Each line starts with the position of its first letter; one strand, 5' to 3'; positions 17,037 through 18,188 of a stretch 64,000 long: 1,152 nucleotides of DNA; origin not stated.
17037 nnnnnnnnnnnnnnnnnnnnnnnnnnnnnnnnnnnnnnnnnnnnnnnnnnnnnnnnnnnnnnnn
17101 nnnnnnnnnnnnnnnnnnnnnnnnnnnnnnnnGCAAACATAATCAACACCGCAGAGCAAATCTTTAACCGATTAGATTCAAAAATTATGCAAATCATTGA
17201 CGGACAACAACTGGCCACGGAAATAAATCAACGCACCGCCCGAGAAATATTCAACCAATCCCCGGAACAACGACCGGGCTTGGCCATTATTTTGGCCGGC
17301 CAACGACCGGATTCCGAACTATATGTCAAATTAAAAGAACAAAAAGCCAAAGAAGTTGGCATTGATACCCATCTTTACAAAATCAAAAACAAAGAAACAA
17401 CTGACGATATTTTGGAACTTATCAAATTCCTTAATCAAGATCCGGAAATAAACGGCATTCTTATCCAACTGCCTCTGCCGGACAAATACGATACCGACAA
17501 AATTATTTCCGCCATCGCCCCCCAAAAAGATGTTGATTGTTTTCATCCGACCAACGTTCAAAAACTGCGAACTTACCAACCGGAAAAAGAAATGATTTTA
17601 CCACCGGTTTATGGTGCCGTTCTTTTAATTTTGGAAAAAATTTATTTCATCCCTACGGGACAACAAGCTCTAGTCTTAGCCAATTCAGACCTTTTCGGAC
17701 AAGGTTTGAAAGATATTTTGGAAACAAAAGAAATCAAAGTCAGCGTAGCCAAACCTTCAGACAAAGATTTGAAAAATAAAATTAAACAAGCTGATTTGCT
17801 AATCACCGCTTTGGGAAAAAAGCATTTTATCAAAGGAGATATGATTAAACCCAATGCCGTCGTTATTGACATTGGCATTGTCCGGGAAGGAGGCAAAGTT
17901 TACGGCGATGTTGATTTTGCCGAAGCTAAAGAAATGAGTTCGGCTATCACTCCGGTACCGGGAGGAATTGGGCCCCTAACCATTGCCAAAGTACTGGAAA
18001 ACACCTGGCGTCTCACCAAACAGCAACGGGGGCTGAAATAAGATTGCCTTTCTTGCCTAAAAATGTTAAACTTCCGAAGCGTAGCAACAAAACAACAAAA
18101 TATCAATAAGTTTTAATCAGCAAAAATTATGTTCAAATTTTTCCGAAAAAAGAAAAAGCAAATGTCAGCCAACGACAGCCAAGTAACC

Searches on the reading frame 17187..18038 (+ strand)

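Call 99: search_protein_families(library=pfam, proteins=[L016:13308-13853:+, L016:13850-14185:+, L016:11666-12070:+, L014:13597-14235:+, L014:14703-15227:+, L014:15944-16756:+, L014:12771-13115:+], max_evalue=0.05)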
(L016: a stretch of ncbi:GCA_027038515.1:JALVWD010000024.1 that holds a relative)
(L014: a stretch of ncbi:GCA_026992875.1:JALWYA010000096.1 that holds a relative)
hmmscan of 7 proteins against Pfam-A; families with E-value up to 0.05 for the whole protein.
L016:13308-13853:+ (182 aa): 0 families

L016:13850-14185:+ (112 aa): 0 families

L016:11666-12070:+ (135 aa): 0 families

L014:13597-14235:+ (213 aa): 3 families
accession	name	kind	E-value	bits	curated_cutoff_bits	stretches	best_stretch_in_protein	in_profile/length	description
PF06512.18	Na_trans_assoc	-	0.0097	16.7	35.6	1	52-140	92-182/200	Sodium ion transport-associated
PF01818.22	Translat_reg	-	0.02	15.2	25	0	38-91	58-112/122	Bacteriophage translational regulator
PF01351.25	RNase_HII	-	0.043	14.1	25.8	0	167-194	34-62/199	Ribonuclease HII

L014:14703-15227:+ (175 aa): 1 family
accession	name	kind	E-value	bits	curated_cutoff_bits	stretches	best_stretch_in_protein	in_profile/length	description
PF11539.13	DUF3228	-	1.6e-11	44.5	25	1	65-174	76-194/194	Protein of unknown function (DUF3228)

L014:15944-16756:+ (271 aa): 0 families

L014:12771-13115:+ (115 aa): 0 families
